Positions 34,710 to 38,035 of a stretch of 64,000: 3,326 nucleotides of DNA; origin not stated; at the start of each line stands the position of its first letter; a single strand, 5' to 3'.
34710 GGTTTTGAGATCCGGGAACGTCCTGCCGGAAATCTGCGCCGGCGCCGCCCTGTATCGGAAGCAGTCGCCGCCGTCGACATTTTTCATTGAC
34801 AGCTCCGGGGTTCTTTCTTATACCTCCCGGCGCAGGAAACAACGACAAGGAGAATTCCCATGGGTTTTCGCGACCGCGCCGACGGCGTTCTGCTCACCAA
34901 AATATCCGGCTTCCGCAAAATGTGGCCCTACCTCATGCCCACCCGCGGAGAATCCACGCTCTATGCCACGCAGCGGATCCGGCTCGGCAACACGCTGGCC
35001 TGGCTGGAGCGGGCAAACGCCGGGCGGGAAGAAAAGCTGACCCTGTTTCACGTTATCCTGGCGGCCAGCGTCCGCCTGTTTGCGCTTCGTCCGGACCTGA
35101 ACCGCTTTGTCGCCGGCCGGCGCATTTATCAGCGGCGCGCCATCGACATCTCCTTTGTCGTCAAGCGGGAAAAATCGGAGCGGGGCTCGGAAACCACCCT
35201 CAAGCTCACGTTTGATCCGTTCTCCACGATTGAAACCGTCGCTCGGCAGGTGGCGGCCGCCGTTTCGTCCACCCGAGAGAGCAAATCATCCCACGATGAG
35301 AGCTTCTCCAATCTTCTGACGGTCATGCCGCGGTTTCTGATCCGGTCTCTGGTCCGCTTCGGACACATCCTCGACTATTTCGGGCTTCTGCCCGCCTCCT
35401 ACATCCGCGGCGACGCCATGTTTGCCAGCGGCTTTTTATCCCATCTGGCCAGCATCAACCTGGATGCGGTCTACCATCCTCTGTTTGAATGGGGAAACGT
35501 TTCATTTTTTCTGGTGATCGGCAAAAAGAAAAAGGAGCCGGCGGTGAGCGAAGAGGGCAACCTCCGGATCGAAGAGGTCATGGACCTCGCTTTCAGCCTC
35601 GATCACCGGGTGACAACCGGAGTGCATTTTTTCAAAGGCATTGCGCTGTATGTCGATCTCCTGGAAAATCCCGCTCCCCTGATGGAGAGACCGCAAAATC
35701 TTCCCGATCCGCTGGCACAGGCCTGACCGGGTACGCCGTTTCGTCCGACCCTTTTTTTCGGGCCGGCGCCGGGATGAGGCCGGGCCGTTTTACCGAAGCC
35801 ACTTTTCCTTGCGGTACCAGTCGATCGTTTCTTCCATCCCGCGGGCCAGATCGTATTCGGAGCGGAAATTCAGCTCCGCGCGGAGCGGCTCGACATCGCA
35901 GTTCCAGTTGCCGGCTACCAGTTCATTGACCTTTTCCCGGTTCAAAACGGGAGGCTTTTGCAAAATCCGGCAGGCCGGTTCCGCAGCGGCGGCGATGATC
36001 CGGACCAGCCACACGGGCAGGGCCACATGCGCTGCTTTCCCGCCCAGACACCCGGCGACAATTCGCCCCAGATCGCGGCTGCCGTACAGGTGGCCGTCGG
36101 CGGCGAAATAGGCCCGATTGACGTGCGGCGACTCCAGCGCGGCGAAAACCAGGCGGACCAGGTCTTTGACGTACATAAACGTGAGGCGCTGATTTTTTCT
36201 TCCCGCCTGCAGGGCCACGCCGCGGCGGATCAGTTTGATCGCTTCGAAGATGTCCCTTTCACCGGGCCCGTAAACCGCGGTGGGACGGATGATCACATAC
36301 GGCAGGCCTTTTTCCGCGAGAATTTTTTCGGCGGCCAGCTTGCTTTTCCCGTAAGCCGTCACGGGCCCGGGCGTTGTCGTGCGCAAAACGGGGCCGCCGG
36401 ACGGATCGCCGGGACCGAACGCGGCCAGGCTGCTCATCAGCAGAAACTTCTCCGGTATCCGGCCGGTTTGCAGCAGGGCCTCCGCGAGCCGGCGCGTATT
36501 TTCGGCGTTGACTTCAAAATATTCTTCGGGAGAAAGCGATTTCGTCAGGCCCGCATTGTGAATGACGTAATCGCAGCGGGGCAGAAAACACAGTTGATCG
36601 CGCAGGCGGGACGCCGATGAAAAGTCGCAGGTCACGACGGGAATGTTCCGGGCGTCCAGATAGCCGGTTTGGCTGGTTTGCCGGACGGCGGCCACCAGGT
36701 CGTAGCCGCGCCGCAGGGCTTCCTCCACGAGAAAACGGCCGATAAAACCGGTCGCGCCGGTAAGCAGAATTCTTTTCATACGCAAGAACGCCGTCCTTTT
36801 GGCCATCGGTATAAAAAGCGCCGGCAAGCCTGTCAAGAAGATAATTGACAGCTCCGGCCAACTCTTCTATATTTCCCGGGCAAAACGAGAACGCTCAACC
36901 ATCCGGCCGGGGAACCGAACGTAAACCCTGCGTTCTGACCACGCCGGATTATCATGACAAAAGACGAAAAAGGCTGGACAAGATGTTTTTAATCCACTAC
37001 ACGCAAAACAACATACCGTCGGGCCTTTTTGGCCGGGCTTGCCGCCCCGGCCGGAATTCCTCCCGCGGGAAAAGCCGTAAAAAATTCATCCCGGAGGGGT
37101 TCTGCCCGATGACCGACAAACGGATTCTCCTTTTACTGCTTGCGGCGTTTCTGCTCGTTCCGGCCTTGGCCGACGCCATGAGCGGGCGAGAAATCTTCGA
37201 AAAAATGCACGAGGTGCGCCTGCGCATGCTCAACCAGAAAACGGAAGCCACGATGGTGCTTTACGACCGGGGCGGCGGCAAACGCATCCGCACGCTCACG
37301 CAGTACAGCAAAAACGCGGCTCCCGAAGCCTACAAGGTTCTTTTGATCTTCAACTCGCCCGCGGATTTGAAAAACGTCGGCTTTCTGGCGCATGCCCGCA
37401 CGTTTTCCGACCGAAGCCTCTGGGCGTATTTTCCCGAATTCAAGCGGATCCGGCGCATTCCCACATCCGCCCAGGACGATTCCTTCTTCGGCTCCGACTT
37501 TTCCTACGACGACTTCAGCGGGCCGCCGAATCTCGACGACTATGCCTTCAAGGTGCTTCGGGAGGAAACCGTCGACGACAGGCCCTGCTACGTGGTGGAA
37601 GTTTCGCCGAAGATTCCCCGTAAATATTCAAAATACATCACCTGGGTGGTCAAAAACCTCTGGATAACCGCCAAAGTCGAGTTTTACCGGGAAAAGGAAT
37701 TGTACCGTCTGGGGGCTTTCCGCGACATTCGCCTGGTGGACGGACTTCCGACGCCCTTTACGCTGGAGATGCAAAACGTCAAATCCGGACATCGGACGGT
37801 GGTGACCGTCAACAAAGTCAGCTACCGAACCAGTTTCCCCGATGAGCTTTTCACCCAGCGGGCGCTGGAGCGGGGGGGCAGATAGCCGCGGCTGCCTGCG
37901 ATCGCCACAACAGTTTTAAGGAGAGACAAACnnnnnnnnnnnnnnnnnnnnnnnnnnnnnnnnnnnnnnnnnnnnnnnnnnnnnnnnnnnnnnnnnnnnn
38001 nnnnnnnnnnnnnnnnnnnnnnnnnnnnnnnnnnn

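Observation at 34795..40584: Candidate uncharacterised amino-/sphingo-lipid synthesis and outer-membrane delivery locus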

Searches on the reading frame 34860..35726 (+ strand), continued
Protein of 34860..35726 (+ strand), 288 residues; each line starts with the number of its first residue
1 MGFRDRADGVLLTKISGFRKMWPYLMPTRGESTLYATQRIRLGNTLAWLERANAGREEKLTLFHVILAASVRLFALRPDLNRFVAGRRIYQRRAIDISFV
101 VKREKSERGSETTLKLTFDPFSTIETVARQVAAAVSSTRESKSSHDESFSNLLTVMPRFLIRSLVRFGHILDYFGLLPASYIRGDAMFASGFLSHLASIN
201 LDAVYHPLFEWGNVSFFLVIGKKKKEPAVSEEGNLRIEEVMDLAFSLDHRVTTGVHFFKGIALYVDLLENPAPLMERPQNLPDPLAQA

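Call 77: search_protein_families(library=pfam, proteins=[P0415, P0449, P0459, P0466, P0477, P0487, P0494, P0496, P0421, P0472], max_evalue=0.001)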
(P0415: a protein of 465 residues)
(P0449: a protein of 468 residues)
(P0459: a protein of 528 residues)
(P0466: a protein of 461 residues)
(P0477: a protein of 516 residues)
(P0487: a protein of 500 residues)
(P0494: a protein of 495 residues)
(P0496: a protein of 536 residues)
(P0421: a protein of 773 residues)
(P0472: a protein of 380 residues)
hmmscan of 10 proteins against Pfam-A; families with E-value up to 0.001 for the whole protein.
P0415 (465 aa): 1 family
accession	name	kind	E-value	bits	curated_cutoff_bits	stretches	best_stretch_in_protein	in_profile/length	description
PF00198.28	2-oxoacid_dh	-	1.8e-09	37.8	23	1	397-454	175-231/232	2-oxoacid dehydrogenases acyltransferase (catalytic domain)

P0449 (468 aa): 1 family
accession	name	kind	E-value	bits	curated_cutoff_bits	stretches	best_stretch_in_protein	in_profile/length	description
PF00198.28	2-oxoacid_dh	-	1.3e-07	31.7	23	1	408-457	182-231/232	2-oxoacid dehydrogenases acyltransferase (catalytic domain)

P0459 (528 aa): 2 families
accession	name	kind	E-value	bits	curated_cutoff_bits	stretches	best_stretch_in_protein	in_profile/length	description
PF00198.28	2-oxoacid_dh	-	2.9e-12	47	23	1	431-509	156-231/232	2-oxoacid dehydrogenases acyltransferase (catalytic domain)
PF01569.27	PAP2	-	4.7e-05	23.6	27.2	1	135-215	50-122/130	PAP2 superfamily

P0466 (461 aa): 1 family
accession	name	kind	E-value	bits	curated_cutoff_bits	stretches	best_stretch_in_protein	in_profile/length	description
PF00198.28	2-oxoacid_dh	-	1.7e-07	31.4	23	0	400-449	181-230/232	2-oxoacid dehydrogenases acyltransferase (catalytic domain)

P0477 (516 aa): 1 family
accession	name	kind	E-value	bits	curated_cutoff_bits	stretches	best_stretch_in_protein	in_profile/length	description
PF00198.28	2-oxoacid_dh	-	8.2e-12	45.5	23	1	424-505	151-229/232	2-oxoacid dehydrogenases acyltransferase (catalytic domain)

P0487 (500 aa): 3 families
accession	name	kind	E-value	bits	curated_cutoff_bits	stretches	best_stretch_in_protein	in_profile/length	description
PF00198.28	2-oxoacid_dh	-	9e-12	45.4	23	1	396-490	139-230/232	2-oxoacid dehydrogenases acyltransferase (catalytic domain)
PF04138.20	GtrA_DPMS_TM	-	3e-05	24.6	26.1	1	22-140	1-117/117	GtrA/DPMS, transmembrane domain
PF14007.11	YtpI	-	0.00064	20.5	29.4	0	163-203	36-76/87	YtpI-like protein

P0494 (495 aa): 1 family
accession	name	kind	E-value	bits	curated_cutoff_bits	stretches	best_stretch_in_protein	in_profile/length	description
PF00198.28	2-oxoacid_dh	-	2.2e-05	24.4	23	0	427-484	174-230/232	2-oxoacid dehydrogenases acyltransferase (catalytic domain)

P0496 (536 aa): 3 families
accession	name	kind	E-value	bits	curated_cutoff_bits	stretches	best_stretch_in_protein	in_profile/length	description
PF00198.28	2-oxoacid_dh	-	2.4e-09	37.4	23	0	284-360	34-114/232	2-oxoacid dehydrogenases acyltransferase (catalytic domain)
PF23024.1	AMP-dom_DIP2-like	-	2.3e-07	31.3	27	1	32-131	16-107/110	Disco-interacting protein 2-like, AMP domain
PF24919.1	Mug62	-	0.00016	21.8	27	1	78-131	93-149/164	Meiotically up-regulated gene 62 protein-like domain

P0421 (773 aa): 4 families
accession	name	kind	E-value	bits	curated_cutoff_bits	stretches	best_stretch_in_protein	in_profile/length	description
PF03007.21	WS_DGAT_cat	-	1.2e-64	219.1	23.6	1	298-574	6-263/263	Wax ester synthase/diacylglycerol acyltransferase catalytic domain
PF06974.18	WS_DGAT_C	-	1.4e-39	135.8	20.7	1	615-763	2-142/145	WS/DGAT C-terminal domain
PF00198.28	2-oxoacid_dh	-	2.9e-07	30.6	23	1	187-270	150-229/232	2-oxoacid dehydrogenases acyltransferase (catalytic domain)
PF00668.25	Condensation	-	0.00087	18.5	30.6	0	387-435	99-147/456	Condensation domain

P0472 (380 aa): 1 family
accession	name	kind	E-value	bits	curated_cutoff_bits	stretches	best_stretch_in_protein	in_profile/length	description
PF00198.28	2-oxoacid_dh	-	2.4e-07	30.9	23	0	294-350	176-230/232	2-oxoacid dehydrogenases acyltransferase (catalytic domain)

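Call 84: search_protein_families(library=padloc, proteins=[window:34860-35726:+], max_evalue=0.001)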
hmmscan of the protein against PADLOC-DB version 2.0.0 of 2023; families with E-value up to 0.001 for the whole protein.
window:34860-35726:+ (288 aa): 0 families

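Call 88: search_protein_families(library=pfam, proteins=[L009:14601-16037:-, L009:19107-19946:-, L009:20173-20796:-, L009:16862-17341:-, L009:11999-14626:+], max_evalue=0.001)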
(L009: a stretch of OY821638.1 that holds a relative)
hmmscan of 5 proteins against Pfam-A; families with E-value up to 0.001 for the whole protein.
L009:14601-16037:- (478 aa): 1 family
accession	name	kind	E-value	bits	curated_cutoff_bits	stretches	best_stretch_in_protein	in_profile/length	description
PF04015.17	DUF362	-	5.7e-27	95.5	24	1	153-369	1-199/200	Domain of unknown function (DUF362)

L009:19107-19946:- (279 aa): 1 family
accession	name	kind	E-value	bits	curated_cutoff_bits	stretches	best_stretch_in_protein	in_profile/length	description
PF05050.19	Methyltransf_21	-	1.6e-05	25.6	22.7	1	127-188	92-152/173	Methyltransferase FkbM domain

L009:20173-20796:- (207 aa): 0 families

L009:16862-17341:- (159 aa): 1 family
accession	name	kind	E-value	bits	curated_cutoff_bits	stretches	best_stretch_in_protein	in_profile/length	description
PF20140.4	DUF6530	-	7e-82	273.4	23.7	1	1-159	1-159/159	Family of unknown function (DUF6530)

L009:11999-14626:+ (875 aa): 2 families
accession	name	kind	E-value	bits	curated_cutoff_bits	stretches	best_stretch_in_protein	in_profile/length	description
PF02687.27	FtsX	-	8.2e-36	123.1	25.5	2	278-395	2-113/120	FtsX-like permease C-terminal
PF12704.14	MacB_PCD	-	1.2e-27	98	27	2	37-247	2-206/207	MacB-like periplasmic core domain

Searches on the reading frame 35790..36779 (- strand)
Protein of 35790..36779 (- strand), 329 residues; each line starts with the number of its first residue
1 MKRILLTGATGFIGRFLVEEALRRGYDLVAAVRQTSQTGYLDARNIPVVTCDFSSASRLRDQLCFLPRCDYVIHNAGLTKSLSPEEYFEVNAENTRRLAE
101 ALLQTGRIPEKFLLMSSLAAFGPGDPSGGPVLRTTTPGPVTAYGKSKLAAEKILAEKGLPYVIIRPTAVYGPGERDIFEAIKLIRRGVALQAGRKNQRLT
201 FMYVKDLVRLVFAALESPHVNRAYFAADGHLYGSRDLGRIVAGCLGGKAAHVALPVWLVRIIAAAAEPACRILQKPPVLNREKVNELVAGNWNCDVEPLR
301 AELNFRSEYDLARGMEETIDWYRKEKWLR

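Call 3: search_protein_families(library=pfam, proteins=[window:35790-36779:-], max_evalue=0.01)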
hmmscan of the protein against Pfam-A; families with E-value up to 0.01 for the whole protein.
window:35790-36779:- (329 aa): 9 families
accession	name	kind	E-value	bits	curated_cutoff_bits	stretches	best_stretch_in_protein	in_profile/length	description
PF01370.27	Epimerase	-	3.2e-36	125.4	20.9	1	4-219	1-229/240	NAD dependent epimerase/dehydratase family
PF13460.12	NAD_binding_10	-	2.9e-18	66.8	27.2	1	8-170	1-147/184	NAD(P)H-binding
PF16363.11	GDP_Man_Dehyd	-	4e-18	66.4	27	1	5-317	1-331/332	GDP-mannose 4,6 dehydratase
PF04321.23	RmlD_sub_bind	-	1.3e-15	57.7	27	1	3-220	2-202/287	RmlD substrate binding domain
PF07993.18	NAD_binding_4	-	5e-15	55.8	20.1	2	68-194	88-232/258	Male sterility protein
PF01073.25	3Beta_HSD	-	8.8e-13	48.3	22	1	6-214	2-228/280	3-beta hydroxysteroid dehydrogenase/isomerase family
PF05368.20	NmrA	-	3.8e-06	27.2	27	1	2-109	3-100/298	NmrA-like family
PF04024.17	PspC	-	0.00093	19.4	25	1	238-265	9-36/58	PspC domain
PF00106.31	adh_short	-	0.0041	17.1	26.6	1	2-86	1-95/195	short chain dehydrogenase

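Call 4: search_protein_families(library=ncbifam, proteins=[window:35790-36779:-], max_evalue=0.01)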
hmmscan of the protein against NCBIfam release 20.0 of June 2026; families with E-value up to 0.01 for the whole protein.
window:35790-36779:- (329 aa): 37 families (the best 25 are shown)
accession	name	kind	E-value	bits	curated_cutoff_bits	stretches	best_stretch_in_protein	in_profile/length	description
TIGR03466.1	HpnA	hypoth_equivalog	2.5e-24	85.8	367.65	1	3-326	2-325/327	hopanoid-associated sugar epimerase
TIGR01746.1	Thioester-redct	subfamily_domain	6.7e-15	55.2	213.35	2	68-171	88-197/371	thioester reductase domain-containing protein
TIGR01179.1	galE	equivalog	4.2e-14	52.1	262.3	1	3-165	1-172/332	UDP-glucose 4-epimerase GalE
NF042422.1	oxyalk_red_OleD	equivalog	1.8e-13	50.6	580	1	3-320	2-326/329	2-alkyl-3-oxoalkanoate reductase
TIGR01214.1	rmlD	equivalog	5.7e-13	48.6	224.05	1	3-227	1-208/285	dTDP-4-dehydrorhamnose reductase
TIGR04180.1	EDH_00030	hypoth_equivalog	2.2e-11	43.4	475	1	4-219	1-229/297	NAD-dependent 4,6-dehydratase LegB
TIGR01181.1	dTDP_gluc_dehyt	equivalog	1.4e-10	40.8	365.1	1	3-327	1-316/321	dTDP-glucose 4,6-dehydratase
NF047837.1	UDPAcbARedWbcJ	equivalog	1.4e-10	40.7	500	1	51-225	29-194/372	UDP-2-acetamido-2,6-beta-L-arabino-hexul-4-ose reductase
TIGR01777.1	yfcH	hypoth_equivalog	6.9e-10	39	207.35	1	4-262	1-257/292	TIGR01777 family oxidoreductase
NF052578.1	StrlDmthSdmBMthl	equivalog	7.6e-10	39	600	1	5-324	4-324/328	sterol demethylase protein SdmB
TIGR02197.1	heptose_epim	equivalog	3.8e-09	36.2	274.6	1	4-222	1-237/316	ADP-glyceromanno-heptose 6-epimerase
NF043036.1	ErythonDh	equivalog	5.8e-09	35.6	325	1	3-156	2-162/321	D-erythronate dehydrogenase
NF042423.1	oxyalk_red_Shew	equivalog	2e-08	33.7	580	1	2-316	9-329/331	2-alkyl-3-oxoalkanoate reductase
NF058621.1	DiazavRedAvaA7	equivalog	3.3e-08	33.5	400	1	3-217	2-221/304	3-diazoavenalumate denitrifying reductase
NF050030.1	thlkprotThyD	equivalog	9.5e-08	31.6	400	1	3-238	2-243/305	thylakoid membrane protein ThyD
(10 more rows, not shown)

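Call 25: search_solved_structures(query=window:35790-36779:-, max_evalue=1e-10)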
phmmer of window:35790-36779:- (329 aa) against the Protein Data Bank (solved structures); distinct sequences matched with E-value up to 1e-10: 5.
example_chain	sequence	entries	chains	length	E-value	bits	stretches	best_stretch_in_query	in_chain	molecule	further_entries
6wjb_A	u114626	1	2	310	7.3e-15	58.2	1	2-219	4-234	NAD-dependent epimerase/dehydratase family protein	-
4lw8_A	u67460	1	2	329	1.4e-14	57.3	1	2-235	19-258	Putative epimerase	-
6wj9_A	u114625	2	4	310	5.4e-14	55.3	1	2-219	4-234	NAD-dependent epimerase/dehydratase family protein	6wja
3wj7_A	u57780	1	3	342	1.4e-12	50.8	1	5-282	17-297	Putative oxidoreductase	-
6kv9_A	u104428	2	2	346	1.5e-12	50.7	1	4-212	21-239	MoeE5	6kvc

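Call 81: search_solved_structures(query=window:35790-36779:-, max_evalue=0.01)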
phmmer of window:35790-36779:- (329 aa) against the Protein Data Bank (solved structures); distinct sequences matched with E-value up to 0.01: 85 (the best 60 are shown).
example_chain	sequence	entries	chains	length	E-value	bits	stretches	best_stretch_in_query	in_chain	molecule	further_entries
6wjb_A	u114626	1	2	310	7.3e-15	58.2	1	2-219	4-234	NAD-dependent epimerase/dehydratase family protein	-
4lw8_A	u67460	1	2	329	1.4e-14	57.3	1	2-235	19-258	Putative epimerase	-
6wj9_A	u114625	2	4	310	5.4e-14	55.3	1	2-219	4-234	NAD-dependent epimerase/dehydratase family protein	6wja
3wj7_A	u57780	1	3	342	1.4e-12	50.8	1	5-282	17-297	Putative oxidoreductase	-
6kv9_A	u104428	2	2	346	1.5e-12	50.7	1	4-212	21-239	MoeE5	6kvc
8vr2_A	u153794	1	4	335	5.4e-10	42.2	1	2-220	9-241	NAD-dependent epimerase/dehydratase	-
4zrm_A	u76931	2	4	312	6.5e-10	41.9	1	3-217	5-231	UDP-glucose 4-epimerase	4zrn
3aw9_A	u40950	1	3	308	3.6e-09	39.5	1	3-246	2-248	NAD-dependent epimerase/dehydratase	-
9g83_P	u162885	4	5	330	2e-08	37.1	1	2-267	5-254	NAD-dependent epimerase/dehydratase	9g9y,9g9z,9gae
9gpi_D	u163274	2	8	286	2.2e-08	36.9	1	1-171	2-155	dTDP-4-dehydrorhamnose reductase, putative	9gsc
6zl6_A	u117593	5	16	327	2.5e-08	36.7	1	3-217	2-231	Epimerase domain-containing protein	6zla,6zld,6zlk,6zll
2p5u_A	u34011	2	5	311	2.9e-08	36.5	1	3-175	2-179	UDP-glucose 4-epimerase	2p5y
3icp_A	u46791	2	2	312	3.1e-08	36.4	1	3-246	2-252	NAD-dependent epimerase/dehydratase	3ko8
7k3p_A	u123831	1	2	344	5.5e-08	35.6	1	3-158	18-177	UDP-glucose 4-epimerase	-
4u7w_A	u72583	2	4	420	8.3e-08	35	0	2-33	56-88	MxaA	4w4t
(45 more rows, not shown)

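Call 84: search_protein_families(library=padloc, proteins=[window:35790-36779:-], max_evalue=0.001)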
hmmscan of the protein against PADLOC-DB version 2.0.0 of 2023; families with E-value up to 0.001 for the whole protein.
window:35790-36779:- (329 aa): 0 families

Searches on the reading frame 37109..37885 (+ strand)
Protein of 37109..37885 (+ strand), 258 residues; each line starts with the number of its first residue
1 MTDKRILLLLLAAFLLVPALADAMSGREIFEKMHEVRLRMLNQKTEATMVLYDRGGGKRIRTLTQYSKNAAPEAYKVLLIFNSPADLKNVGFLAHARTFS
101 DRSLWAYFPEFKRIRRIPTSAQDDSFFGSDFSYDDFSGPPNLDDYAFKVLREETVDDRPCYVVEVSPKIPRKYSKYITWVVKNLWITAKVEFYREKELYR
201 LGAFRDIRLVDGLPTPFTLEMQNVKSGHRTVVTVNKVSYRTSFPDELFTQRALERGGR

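Call 3: search_protein_families(library=pfam, proteins=[window:37109-37885:+], max_evalue=0.01)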
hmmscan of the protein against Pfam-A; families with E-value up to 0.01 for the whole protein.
window:37109-37885:+ (258 aa): 2 families
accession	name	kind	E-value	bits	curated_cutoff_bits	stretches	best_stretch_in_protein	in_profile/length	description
PF17131.11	LolA_like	-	6.3e-52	176.3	30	1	76-255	4-184/184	Outer membrane lipoprotein-sorting protein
PF07044.18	DUF1329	-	1.1e-09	38.5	23.1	1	63-150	129-222/368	Protein of unknown function (DUF1329)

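Call 4: search_protein_families(library=ncbifam, proteins=[window:37109-37885:+], max_evalue=0.01)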
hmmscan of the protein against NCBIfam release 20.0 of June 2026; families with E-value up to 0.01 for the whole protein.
window:37109-37885:+ (258 aa): 0 families

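Call 26: search_solved_structures(query=window:37109-37885:+, max_evalue=1)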
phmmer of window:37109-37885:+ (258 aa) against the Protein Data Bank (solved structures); distinct sequences matched with E-value up to 1: 8.
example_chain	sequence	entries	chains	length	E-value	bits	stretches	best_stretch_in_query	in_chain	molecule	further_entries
9tp6_A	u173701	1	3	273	6.5e-35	123.9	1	25-257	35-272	Outer membrane lipoprotein-sorting protein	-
4z48_A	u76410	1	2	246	1.7e-24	89.8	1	18-255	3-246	Uncharacterized protein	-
3bk5_A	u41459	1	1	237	2e-21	79.7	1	48-255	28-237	putative outer membrane lipoprotein-sorting protein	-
3buu_A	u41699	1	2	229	2.6e-08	36.8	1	96-255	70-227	Uncharacterized LolA superfamily protein NE2245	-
4h8q_A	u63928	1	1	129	0.84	12.2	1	142-207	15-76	Iron Transport-associated domain protein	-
7v2d_J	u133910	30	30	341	0.89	12.1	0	61-169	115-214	NADH dehydrogenase [ubiquinone] 1 alpha subcomplex subunit 9, mitochondrial | NADH dehydrogenase ubiquinone 1 alpha subcomplex subunit 9, mitochondrial | NADH:u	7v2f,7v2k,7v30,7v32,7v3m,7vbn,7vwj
7w2k_J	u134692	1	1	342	0.89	12.1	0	61-169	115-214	NADH:ubiquinone oxidoreductase subunit A9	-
7v2c_J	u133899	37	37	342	0.89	12.1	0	61-169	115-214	NADH dehydrogenase [ubiquinone] 1 alpha subcomplex subunit 9, mitochondrial | NADH dehydrogenase ubiquinone 1 alpha subcomplex subunit 9, mitochondrial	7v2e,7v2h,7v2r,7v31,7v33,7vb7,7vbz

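Call 84: search_protein_families(library=padloc, proteins=[window:37109-37885:+], max_evalue=0.001)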
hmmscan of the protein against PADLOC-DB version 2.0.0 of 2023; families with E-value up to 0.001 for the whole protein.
window:37109-37885:+ (258 aa): 0 families
